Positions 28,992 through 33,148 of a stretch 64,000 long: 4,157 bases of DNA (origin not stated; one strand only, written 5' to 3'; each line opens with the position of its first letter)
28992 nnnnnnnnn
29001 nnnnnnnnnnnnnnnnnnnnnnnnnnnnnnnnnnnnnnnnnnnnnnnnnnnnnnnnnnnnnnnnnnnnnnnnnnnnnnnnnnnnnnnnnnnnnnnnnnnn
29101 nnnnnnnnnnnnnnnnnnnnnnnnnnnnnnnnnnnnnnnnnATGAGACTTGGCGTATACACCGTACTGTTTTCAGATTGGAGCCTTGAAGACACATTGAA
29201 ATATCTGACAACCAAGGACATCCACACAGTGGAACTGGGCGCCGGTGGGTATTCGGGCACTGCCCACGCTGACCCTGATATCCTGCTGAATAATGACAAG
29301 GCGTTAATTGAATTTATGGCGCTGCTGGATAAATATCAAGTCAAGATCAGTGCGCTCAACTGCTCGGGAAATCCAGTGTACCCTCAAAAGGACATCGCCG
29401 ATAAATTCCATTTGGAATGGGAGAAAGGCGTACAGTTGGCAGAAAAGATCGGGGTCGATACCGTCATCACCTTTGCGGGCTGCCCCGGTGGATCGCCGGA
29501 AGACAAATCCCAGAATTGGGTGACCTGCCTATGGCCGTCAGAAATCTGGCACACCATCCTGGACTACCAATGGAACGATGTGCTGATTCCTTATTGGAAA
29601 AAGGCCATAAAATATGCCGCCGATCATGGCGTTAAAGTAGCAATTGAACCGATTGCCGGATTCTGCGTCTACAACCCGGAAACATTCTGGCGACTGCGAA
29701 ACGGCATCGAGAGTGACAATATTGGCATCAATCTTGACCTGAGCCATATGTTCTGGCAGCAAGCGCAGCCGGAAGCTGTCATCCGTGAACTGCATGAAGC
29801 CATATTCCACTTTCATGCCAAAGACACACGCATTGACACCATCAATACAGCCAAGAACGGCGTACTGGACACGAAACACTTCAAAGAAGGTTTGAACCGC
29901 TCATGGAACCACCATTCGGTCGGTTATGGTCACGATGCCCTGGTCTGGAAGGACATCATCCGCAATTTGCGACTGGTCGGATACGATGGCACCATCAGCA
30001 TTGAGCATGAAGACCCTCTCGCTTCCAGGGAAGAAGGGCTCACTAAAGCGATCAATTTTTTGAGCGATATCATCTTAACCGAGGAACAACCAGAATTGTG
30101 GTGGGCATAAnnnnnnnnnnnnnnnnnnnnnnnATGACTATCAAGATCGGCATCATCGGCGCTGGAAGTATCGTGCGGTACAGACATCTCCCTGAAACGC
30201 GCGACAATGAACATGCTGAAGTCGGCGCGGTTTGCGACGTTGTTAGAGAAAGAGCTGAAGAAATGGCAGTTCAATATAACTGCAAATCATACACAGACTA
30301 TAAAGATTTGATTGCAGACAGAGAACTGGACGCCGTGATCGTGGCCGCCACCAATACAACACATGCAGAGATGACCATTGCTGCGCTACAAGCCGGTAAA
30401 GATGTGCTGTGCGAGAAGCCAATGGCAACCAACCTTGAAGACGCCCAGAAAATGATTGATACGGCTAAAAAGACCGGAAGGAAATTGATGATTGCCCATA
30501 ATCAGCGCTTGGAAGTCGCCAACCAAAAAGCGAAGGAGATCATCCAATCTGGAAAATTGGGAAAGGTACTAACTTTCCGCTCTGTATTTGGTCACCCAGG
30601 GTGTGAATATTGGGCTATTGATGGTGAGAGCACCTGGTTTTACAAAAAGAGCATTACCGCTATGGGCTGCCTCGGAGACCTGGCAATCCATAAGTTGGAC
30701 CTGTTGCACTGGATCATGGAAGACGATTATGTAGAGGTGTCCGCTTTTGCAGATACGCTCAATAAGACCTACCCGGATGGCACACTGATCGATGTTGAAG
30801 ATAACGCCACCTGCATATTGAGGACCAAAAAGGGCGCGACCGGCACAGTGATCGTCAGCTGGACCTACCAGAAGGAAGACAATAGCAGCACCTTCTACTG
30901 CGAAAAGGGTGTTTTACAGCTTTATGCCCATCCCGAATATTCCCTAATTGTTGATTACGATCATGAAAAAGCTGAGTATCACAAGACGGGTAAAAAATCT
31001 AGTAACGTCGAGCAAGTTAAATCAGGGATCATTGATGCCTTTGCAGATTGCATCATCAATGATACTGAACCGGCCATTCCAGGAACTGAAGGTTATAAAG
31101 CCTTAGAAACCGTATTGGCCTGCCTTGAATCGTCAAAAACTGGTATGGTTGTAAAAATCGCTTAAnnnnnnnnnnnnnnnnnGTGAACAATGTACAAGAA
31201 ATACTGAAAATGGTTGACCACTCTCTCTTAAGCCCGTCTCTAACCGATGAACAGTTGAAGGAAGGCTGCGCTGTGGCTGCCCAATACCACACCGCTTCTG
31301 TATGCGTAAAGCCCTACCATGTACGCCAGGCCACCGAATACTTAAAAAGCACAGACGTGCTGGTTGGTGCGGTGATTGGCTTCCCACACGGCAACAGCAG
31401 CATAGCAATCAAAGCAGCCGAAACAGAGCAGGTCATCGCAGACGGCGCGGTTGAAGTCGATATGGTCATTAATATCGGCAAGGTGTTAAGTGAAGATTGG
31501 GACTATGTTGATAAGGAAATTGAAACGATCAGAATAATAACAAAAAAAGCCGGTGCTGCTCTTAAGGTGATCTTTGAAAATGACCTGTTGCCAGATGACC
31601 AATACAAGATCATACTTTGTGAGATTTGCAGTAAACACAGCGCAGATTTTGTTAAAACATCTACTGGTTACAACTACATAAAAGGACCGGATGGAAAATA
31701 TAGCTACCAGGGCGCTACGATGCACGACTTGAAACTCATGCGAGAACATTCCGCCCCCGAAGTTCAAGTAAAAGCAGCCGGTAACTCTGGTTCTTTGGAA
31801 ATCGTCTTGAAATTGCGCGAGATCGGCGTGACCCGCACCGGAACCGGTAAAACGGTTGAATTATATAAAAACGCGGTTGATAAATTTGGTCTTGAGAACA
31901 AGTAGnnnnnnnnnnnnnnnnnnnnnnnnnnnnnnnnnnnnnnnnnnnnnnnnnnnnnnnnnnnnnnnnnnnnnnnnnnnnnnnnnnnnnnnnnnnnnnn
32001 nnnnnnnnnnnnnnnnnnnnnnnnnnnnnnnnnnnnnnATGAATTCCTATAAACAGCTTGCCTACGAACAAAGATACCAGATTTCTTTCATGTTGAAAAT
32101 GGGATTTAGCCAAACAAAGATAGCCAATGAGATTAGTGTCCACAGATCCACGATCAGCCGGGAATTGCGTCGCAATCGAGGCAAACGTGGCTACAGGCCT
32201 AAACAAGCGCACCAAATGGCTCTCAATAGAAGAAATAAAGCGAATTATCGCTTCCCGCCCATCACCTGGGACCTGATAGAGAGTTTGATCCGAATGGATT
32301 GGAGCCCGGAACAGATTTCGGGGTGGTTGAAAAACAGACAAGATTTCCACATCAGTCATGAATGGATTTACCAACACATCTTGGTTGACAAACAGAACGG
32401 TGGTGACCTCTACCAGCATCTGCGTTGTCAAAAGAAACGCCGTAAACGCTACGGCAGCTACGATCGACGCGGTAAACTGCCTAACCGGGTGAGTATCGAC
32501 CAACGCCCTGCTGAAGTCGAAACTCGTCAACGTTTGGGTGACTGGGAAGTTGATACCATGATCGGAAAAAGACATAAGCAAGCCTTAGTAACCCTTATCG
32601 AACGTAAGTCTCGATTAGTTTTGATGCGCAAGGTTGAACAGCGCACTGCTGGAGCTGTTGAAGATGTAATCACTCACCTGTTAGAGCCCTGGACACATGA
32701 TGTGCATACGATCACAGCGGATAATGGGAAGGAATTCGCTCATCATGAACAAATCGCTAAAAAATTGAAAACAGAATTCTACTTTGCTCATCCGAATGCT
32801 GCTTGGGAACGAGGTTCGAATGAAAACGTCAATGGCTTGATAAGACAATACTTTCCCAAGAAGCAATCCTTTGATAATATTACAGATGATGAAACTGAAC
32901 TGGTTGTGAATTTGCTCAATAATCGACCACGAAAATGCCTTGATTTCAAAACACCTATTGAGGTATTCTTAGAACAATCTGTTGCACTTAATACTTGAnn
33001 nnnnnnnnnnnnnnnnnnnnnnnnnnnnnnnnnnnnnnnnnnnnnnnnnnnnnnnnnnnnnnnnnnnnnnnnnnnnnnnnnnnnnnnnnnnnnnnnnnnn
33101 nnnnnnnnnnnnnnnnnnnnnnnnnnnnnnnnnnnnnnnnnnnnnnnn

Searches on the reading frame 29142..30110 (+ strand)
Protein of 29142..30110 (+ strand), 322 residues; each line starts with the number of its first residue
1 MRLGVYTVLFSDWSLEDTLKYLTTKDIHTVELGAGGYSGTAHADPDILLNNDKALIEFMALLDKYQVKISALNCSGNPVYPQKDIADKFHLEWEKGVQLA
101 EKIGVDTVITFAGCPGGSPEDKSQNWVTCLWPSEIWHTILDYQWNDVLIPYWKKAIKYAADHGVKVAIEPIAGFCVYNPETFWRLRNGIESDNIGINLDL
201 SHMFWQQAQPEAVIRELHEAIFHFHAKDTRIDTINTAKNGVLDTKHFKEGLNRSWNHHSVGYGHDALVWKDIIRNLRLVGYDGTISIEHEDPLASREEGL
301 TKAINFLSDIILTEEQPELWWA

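Call 7: search_protein_families(library=pfam, proteins=[window:29142-30110:+])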
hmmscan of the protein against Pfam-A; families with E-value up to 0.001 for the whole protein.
window:29142-30110:+ (322 aa): 1 family
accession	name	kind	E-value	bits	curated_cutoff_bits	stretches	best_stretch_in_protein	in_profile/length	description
PF01261.30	AP_endonuc_2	-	1e-36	127.4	31.1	1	42-308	16-247/249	Xylose isomerase-like TIM barrel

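Call 62: search_protein_families(library=ncbifam, proteins=[window:29142-30110:+], max_evalue=0.00001)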
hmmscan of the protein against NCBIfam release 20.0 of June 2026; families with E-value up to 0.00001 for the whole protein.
window:29142-30110:+ (322 aa): 2 families
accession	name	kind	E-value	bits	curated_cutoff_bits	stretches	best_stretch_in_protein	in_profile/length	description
TIGR04379.1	myo_inos_iolE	equivalog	1.9e-09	37.5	290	1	148-292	131-270/290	myo-inosose-2 dehydratase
NF041099.2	keto_glucon_epim_IolO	equivalog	2e-09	37.2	300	0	146-229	128-214/269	5-keto-L-gluconate epimerase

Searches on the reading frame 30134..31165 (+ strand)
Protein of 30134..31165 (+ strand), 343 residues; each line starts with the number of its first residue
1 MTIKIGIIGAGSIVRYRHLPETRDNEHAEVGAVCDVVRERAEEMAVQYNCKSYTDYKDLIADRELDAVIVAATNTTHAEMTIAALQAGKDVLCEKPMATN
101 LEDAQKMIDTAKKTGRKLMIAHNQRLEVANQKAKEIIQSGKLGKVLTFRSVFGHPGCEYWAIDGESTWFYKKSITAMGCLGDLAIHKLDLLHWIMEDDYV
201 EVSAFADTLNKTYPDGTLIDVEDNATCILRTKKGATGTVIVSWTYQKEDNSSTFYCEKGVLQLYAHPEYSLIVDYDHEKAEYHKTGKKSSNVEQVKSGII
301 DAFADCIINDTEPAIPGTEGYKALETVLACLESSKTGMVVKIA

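Call 7: search_protein_families(library=pfam, proteins=[window:30134-31165:+])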
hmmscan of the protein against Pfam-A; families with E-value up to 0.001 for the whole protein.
window:30134-31165:+ (343 aa): 4 families
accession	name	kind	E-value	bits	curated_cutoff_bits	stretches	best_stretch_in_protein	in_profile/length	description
PF01408.29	GFO_IDH_MocA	-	5.6e-34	117.8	24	1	3-122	1-120/120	Oxidoreductase family, NAD-binding Rossmann fold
PF22725.1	GFO_IDH_MocA_C3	-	3e-29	102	27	1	131-261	2-123/124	GFO/IDH/MocA C-terminal domain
PF02894.22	GFO_IDH_MocA_C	-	2.1e-21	77.2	22.9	1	134-342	1-218/218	Oxidoreductase family, C-terminal alpha/beta domain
PF03447.22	NAD_binding_3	-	1.3e-05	26.4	24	1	17-119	11-114/116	Homoserine dehydrogenase, NAD binding domain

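Call 62: search_protein_families(library=ncbifam, proteins=[window:30134-31165:+], max_evalue=0.00001)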
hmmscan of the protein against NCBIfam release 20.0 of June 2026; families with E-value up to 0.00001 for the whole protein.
window:30134-31165:+ (343 aa): 10 families
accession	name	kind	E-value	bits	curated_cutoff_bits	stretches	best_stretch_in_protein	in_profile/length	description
NF040723.1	UDP-GlcNAcDh_Arch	equivalog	5.3e-47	160.8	450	1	3-335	1-302/302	UDP-N-acetylglucosamine 3-dehydrogenase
TIGR04380.1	myo_inos_iolG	equivalog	6.7e-47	160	355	1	3-341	2-330/330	inositol 2-dehydrogenase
NF052479.1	LevoglcsnDh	equivalog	4e-38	131.1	650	1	29-214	37-220/386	levoglucosan dehydrogenase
NF052679.1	InsChiInosDhIolG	equivalog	1.4e-35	123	540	1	1-342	1-327/343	bifunctional inositol 2-dehydrogenase/D-chiro-inositol 1-dehydrogenase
NF041392.1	XylDh_Gfo6_Halo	equivalog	1.7e-35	122.4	350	1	2-342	16-350/350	D-xylose 1-dehydrogenase Gfo6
NF007574.0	PRK10206.1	equivalog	2.1e-19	69.8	352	1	1-153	1-154/345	oxidoreductase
NF008607.0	PRK11579.1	subfamily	1.9e-18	66.6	330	1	2-153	4-153/346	oxidoreductase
NF058561.1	BT_2158_fam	equivalog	1.9e-14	53.2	750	1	22-147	51-179/487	glycoside 3-dehydrogenase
NF058563.1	BT_2159_fam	equivalog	7.9e-14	51.4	650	1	3-200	1-188/350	disaccharide 3-dehydrogenase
NF009830.0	PRK13304.1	equivalog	4.6e-09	36.1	267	1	3-119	2-117/265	aspartate dehydrogenase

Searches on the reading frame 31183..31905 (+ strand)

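Call 7: search_protein_families(library=pfam, proteins=[window:31183-31905:+])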
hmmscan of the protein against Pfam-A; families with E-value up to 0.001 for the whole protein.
window:31183-31905:+ (240 aa): 1 family
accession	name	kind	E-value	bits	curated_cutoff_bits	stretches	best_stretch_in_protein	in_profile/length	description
PF01791.15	DeoC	-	1.8e-13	51.1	23.8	1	9-180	4-176/229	DeoC/LacD family aldolase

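Call 62: search_protein_families(library=ncbifam, proteins=[window:31183-31905:+], max_evalue=0.00001)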
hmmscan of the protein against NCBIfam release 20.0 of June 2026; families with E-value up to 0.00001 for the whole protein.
window:31183-31905:+ (240 aa): 1 family
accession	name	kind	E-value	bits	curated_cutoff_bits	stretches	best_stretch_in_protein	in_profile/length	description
TIGR00126.1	deoC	equivalog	9.1e-53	178.8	117.3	1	7-227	2-209/211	deoxyribose-phosphate aldolase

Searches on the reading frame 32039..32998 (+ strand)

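Call 7: search_protein_families(library=pfam, proteins=[window:32039-32998:+])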
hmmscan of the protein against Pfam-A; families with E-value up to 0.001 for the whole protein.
window:32039-32998:+ (319 aa): 3 families
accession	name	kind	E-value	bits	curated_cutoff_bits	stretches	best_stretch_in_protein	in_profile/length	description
PF13936.12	HTH_38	-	5.6e-12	45.6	27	1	3-46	1-44/44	Helix-turn-helix domain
PF00665.32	rve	-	1.8e-07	31.8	32.6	1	167-252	6-99/102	Integrase core domain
PF13565.12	HTH_32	-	0.00039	21.4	33.7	0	38-113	1-72/73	Homeodomain-like domain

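Call 62: search_protein_families(library=ncbifam, proteins=[window:32039-32998:+], max_evalue=0.00001)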
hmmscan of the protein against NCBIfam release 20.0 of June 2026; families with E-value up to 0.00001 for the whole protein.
window:32039-32998:+ (319 aa): 3 families
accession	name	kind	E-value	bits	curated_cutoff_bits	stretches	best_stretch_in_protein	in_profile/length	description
NF033563.0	transpos_IS30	equivalog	1.6e-94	316.6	80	1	37-299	1-267/267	IS30 family transposase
NF033577.2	transpos_IS481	equivalog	2.4e-18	66.6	224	1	18-310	9-284/284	IS481 family transposase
NF033546.1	transpos_IS21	equivalog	4.6e-06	26.4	160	0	237-314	206-286/294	IS21 family transposase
